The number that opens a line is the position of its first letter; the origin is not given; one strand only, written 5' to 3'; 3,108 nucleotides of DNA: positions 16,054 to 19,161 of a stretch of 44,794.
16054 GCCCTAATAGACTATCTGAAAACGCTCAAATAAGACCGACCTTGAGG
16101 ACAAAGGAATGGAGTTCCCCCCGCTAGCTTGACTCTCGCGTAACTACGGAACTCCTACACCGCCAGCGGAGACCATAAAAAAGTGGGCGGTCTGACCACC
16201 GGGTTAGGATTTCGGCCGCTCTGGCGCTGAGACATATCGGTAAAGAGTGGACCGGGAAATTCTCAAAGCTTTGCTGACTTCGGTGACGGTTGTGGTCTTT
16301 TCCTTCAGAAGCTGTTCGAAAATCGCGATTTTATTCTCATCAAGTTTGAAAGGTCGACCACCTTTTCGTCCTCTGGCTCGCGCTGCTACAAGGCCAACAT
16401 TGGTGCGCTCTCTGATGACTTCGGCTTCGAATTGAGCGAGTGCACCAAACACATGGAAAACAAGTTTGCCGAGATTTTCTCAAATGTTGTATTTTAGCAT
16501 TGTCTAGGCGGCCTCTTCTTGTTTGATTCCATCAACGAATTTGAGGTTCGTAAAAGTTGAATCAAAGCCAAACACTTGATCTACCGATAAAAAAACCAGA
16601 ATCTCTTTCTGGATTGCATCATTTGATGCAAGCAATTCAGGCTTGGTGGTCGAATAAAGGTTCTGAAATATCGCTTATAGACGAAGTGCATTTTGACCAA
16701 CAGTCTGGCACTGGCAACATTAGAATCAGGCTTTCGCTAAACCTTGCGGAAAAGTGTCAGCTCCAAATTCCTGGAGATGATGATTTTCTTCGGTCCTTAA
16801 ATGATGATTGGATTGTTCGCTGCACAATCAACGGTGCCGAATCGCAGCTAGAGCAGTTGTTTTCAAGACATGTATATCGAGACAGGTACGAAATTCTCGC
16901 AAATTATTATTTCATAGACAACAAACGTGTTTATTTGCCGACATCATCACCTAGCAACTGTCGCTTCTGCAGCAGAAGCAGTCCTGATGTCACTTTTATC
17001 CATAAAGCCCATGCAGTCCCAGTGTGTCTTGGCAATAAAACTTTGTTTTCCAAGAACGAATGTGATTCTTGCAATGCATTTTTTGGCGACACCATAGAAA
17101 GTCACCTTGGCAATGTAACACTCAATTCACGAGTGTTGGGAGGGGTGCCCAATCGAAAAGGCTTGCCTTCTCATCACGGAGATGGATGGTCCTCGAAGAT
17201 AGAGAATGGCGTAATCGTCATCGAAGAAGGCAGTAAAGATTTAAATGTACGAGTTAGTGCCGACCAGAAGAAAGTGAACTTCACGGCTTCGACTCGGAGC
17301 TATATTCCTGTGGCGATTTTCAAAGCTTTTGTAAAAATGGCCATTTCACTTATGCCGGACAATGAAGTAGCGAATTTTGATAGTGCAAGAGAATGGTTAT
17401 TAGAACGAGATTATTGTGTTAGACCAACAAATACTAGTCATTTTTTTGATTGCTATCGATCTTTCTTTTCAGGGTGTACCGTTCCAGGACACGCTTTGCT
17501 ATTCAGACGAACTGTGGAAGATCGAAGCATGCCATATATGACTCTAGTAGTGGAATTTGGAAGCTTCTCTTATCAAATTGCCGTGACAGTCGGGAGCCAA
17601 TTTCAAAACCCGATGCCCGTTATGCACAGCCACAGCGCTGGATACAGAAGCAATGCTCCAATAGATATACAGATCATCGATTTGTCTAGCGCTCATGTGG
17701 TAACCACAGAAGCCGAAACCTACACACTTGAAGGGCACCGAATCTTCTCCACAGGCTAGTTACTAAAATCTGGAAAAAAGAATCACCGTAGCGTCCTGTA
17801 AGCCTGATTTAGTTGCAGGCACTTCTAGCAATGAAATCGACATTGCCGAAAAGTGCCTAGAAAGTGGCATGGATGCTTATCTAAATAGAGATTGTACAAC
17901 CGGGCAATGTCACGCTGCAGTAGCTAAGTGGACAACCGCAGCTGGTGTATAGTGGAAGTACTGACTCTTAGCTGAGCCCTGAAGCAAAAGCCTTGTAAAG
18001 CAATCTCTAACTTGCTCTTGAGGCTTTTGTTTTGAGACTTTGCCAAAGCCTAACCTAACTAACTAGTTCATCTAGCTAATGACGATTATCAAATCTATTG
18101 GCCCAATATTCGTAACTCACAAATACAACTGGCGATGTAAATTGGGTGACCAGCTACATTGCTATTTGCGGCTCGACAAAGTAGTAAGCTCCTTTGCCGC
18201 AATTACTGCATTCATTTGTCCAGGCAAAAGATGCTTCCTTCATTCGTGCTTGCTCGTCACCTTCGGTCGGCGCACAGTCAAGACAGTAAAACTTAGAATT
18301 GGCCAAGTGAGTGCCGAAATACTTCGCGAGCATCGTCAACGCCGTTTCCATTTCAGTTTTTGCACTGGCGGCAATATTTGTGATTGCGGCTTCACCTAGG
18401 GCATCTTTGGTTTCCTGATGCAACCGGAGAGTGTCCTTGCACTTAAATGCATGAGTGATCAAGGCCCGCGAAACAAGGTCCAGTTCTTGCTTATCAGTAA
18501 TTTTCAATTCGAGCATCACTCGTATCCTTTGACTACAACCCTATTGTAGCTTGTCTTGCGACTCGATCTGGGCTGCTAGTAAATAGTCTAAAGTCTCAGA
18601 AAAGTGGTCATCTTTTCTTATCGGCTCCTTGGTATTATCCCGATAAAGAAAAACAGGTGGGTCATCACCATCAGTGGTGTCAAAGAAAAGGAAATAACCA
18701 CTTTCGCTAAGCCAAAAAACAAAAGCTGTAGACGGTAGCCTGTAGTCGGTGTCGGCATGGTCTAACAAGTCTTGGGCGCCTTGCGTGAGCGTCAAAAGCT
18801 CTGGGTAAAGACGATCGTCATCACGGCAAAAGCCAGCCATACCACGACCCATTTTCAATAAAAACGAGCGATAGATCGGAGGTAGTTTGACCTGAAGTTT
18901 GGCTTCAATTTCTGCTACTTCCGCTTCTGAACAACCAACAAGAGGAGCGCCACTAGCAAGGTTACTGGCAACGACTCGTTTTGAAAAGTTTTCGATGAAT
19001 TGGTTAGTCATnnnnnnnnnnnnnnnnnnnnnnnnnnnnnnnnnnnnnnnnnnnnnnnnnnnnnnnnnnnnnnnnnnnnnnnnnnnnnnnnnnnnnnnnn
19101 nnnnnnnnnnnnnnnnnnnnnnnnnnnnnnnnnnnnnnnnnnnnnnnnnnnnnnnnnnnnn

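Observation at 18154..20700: Deaminase-type polymorphic toxin with SUKH immunity, no recognisable delivery domain, and an extra Zn-ribbon gene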

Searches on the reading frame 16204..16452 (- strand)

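Call 3: search_protein_families(library=pfam, proteins=[window:16204-16452:-], max_evalue=0.1)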
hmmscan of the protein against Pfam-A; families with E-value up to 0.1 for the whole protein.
window:16204-16452:- (82 aa): 28 families (the best 25 are shown)
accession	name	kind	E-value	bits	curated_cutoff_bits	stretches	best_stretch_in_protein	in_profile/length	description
PF02796.21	HTH_7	-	4.4e-09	36.8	23.8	1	32-75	1-43/45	Helix-turn-helix domain of resolvase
PF01978.25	TrmB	-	1.6e-05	25.1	25.6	1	37-75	6-44/68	Sugar-specific transcriptional regulator TrmB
PF00239.26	Resolvase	-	2.5e-05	24.8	23.3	1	1-30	116-145/145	Resolvase, N terminal domain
PF13412.12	HTH_24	-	5.5e-05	23.1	21.9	1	37-75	1-39/48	Winged helix-turn-helix DNA-binding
PF13565.12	HTH_32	-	8.9e-05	23.4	33.7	1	20-73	13-72/73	Homeodomain-like domain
PF12728.13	HTH_17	-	0.00018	22.1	27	1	55-75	3-23/51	Helix-turn-helix domain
PF13551.12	HTH_29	-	0.00019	21.9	28.1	1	48-74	7-33/64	Winged helix-turn helix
PF08280.17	HTH_Mga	-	0.0003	21.1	23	1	38-75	4-41/59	M protein trans-acting positive regulator (MGA) HTH domain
PF13384.12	HTH_23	-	0.00033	20.8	24.6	1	54-76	18-40/50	Homeodomain-like domain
PF01381.28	HTH_3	-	0.00056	20.3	23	1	47-77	3-33/55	Helix-turn-helix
PF05043.19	Mga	-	0.00057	20.9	21.1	1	39-74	16-51/87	Mga helix-turn-helix domain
PF08279.18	HTH_11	-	0.00067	19.9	25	1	43-75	4-37/55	HTH domain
PF13518.12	HTH_28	-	0.0011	19.5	25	1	41-75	2-34/52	Helix-turn-helix domain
PF09339.16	HTH_IclR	-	0.0012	19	22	1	43-75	7-40/52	IclR helix-turn-helix domain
PF12840.13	HTH_20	-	0.0014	19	27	1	38-72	3-37/51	Helix-turn-helix domain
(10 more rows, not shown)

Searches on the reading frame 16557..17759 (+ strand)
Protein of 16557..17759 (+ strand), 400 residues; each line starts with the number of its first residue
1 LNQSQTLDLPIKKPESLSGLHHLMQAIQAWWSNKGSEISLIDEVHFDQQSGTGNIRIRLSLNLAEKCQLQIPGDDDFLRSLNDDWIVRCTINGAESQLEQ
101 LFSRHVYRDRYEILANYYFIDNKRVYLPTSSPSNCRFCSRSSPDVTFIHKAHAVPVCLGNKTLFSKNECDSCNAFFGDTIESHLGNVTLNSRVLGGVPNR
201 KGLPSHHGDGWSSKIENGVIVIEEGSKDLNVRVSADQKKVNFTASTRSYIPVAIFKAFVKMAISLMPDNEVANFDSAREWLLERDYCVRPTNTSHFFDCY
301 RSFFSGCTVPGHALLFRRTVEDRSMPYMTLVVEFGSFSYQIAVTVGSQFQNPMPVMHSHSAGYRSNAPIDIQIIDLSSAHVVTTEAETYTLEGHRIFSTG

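Call 3: search_protein_families(library=pfam, proteins=[window:16557-17759:+], max_evalue=0.1)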
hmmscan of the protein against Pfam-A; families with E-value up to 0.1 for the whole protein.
window:16557-17759:+ (400 aa): 2 families
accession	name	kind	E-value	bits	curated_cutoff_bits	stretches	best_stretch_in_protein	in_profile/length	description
PF14279.12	HNH_5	-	3.7e-08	33.6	27.5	1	135-186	1-53/56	HNH endonuclease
PF08313.17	SCA7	-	0.073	13.4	23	0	311-334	39-62/68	SCA7, zinc-binding domain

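Call 4: search_protein_families(library=ncbifam, proteins=[window:16557-17759:+], max_evalue=0.1)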
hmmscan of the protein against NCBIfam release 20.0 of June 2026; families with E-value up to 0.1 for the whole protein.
window:16557-17759:+ (400 aa): 0 families

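Call 44: search_protein_families(library=phrogs, proteins=[window:16557-17759:+], max_evalue=0.01)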
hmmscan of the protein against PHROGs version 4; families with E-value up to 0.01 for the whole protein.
window:16557-17759:+ (400 aa): 1 family
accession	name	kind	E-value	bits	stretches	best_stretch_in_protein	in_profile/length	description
phrog_26663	-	unknown function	1.2e-29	104.5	1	110-380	13-287/324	-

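Call 80: search_protein_families(library=padloc, proteins=[window:16557-17759:+], max_evalue=0.01)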
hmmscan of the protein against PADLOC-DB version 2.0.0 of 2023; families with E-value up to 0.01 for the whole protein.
window:16557-17759:+ (400 aa): 0 families

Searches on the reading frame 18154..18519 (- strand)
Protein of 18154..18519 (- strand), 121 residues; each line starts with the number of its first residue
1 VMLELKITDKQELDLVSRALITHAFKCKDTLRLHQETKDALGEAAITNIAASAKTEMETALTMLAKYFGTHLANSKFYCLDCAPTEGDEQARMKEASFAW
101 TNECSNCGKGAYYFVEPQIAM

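Call 3: search_protein_families(library=pfam, proteins=[window:18154-18519:-], max_evalue=0.1)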
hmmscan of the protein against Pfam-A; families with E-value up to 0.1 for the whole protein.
window:18154-18519:- (121 aa): 1 family
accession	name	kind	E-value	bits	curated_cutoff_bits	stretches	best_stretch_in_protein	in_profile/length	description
PF12074.14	Gcn1_N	-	0.087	12.5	26.9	0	6-55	189-238/357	Generalcontrol nonderepressible 1 (Gcn1) N-terminal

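Call 4: search_protein_families(library=ncbifam, proteins=[window:18154-18519:-], max_evalue=0.1)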
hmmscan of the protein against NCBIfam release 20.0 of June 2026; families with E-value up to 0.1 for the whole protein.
window:18154-18519:- (121 aa): 1 family
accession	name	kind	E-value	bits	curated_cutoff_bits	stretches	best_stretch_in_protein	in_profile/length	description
NF001055.0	PRK00117.2-5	equivalog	0.028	14.4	129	1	23-76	67-122/157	recombination regulator RecX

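Call 44: search_protein_families(library=phrogs, proteins=[window:18154-18519:-], max_evalue=0.01)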
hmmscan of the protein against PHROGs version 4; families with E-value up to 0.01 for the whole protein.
window:18154-18519:- (121 aa): 0 families

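Call 73: find_homologous_proteins(query=window:18154-18516:-, max_evalue=0.01)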
Query window:18154-18516:- (120 aa): 24 proteins with E <= 0.01 among 25 candidates.
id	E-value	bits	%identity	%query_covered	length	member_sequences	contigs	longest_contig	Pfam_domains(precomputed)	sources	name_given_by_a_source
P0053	3.4e-74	264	100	100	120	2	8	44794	-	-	-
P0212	4.8e-65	235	86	100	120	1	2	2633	-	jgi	jgi:ribosomal protein S26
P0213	1.0e-53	198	75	98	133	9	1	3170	-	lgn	-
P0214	1.3e-53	198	73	98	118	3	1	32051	-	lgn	-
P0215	6.8e-52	192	73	98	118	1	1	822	-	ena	-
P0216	1.0e-51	192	72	100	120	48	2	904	-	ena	-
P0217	8.2e-51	189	70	98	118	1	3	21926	-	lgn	-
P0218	3.1e-50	187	70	98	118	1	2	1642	-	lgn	-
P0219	1.1e-47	179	66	98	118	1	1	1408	-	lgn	-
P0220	3.2e-47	177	69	98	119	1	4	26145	-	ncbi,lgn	ncbi:MAG TPA: hypothetical protein V6C86_21950 [Oculatellaceae cyanobacterium]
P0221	1.5e-46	175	67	98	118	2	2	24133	-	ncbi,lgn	-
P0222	3.2e-46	174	63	100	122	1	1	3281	-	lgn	-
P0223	1.0e-45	172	65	98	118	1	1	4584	-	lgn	-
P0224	1.4e-45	172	67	98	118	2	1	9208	-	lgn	-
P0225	2.7e-45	171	67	99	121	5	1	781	-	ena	-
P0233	2.2e-42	162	66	98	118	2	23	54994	-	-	-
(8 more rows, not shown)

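Call 74: find_encoding_contigs(protein=P0233, flank=6000, max_places=3)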
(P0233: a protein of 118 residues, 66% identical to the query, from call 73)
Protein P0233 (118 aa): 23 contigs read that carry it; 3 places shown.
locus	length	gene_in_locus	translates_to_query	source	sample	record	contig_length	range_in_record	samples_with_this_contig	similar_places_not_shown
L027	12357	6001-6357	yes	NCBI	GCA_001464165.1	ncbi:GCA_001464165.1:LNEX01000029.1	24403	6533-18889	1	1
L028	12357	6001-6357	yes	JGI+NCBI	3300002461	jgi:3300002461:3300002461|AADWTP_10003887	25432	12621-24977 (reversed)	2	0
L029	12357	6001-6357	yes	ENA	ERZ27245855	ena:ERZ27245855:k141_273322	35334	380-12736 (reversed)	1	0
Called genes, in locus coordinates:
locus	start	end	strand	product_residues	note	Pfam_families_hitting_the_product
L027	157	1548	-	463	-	-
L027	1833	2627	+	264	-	PF17338:GP88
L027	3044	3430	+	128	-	PF00436:SSB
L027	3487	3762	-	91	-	-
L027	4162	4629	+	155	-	PF04002:RadC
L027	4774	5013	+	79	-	PF22513:FitA-like_RHH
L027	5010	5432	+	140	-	PF01850:PIN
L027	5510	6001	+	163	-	PF08719:NADAR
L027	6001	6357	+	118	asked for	-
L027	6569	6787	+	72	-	-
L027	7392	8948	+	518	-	-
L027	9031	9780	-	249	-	PF00194:Carb_anhydrase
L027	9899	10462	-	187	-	-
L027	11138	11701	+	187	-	-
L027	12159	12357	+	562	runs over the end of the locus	PF14424:Toxin-deaminase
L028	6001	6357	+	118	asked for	-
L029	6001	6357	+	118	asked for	-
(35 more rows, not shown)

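Call 75: find_encoding_contigs(protein=P0214, flank=6000, max_places=2)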
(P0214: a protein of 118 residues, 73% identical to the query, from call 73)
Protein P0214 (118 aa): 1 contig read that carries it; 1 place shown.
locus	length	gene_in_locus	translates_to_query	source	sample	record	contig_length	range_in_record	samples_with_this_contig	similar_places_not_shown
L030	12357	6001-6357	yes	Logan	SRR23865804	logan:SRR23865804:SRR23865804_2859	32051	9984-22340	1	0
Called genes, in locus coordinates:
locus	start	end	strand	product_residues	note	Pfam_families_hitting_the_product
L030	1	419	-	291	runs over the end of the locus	-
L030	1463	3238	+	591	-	PF22548:AEP-TOTE (weak)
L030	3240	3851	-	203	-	-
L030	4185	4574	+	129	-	PF00436:SSB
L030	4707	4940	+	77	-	-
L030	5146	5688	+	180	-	PF04002:RadC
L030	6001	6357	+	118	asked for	-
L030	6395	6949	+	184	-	PF08719:NADAR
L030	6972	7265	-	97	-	-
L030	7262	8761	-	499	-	-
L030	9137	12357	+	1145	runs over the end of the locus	-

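Call 76: find_encoding_contigs(protein=P0220, flank=6000, max_places=2)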
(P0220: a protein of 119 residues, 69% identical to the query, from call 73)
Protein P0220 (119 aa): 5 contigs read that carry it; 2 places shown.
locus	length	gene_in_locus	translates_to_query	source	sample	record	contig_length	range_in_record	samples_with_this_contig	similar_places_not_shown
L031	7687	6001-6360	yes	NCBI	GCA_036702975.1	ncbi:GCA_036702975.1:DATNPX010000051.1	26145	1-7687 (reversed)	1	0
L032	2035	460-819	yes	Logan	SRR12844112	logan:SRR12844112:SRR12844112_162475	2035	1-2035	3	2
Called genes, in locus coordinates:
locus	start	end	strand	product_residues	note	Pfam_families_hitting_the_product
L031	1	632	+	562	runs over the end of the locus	-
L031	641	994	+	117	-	-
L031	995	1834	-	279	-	PF12728:HTH_17 (weak)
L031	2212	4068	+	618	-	-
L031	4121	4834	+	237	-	-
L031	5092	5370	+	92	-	PF05015:HigB-like_toxin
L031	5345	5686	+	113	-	PF01381:HTH_3 (weak)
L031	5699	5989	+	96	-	-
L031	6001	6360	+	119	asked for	-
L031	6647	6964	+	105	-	-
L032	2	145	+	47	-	?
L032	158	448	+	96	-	-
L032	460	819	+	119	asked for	-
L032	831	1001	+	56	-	-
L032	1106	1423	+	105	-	-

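Call 80: search_protein_families(library=padloc, proteins=[window:18154-18516:-], max_evalue=0.01)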
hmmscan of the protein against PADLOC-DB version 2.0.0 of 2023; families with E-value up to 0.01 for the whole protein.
window:18154-18516:- (120 aa): 2 families
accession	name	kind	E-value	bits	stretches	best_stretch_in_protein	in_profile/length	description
PDLC01669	Cas12e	-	0.00042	16.4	1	38-95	867-926/967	CAS-V-E; effector__SPE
PDLC01671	Cas12e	-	0.00042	16.4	1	38-95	867-926/967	Cas12e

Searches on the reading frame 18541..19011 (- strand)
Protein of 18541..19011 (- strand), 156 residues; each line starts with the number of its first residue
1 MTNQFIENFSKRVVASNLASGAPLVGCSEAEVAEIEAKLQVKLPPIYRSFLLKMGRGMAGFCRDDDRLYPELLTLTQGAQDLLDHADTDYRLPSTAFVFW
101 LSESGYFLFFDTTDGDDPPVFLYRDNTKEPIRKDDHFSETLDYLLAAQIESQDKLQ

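Call 3: search_protein_families(library=pfam, proteins=[window:18541-19011:-], max_evalue=0.1)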
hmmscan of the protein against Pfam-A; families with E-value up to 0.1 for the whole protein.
window:18541-19011:- (156 aa): 4 families
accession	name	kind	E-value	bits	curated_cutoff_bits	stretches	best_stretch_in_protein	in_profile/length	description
PF09346.15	SMI1_KNR4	-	2.5e-14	54.4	25.4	1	26-142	1-124/125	SMI1 / KNR4 family (SUKH-1)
PF14568.11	SUKH_6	-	3.3e-11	44.2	27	1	29-139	1-117/119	SMI1-KNR4 cell-wall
PF14567.11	SUKH_5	-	7.8e-09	35.9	27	1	4-130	3-125/142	SMI1-KNR4 cell-wall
PF14399.12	BtrH_N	-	0.011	16.4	29.7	1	77-130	5-55/134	Butirosin biosynthesis protein H, N-terminal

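Call 4: search_protein_families(library=ncbifam, proteins=[window:18541-19011:-], max_evalue=0.1)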
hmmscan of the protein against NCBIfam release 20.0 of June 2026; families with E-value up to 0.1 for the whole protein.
window:18541-19011:- (156 aa): 0 families

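Call 80: search_protein_families(library=padloc, proteins=[window:18541-19011:-], max_evalue=0.01)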
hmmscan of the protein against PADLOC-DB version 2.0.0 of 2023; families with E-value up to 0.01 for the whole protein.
window:18541-19011:- (156 aa): 0 families
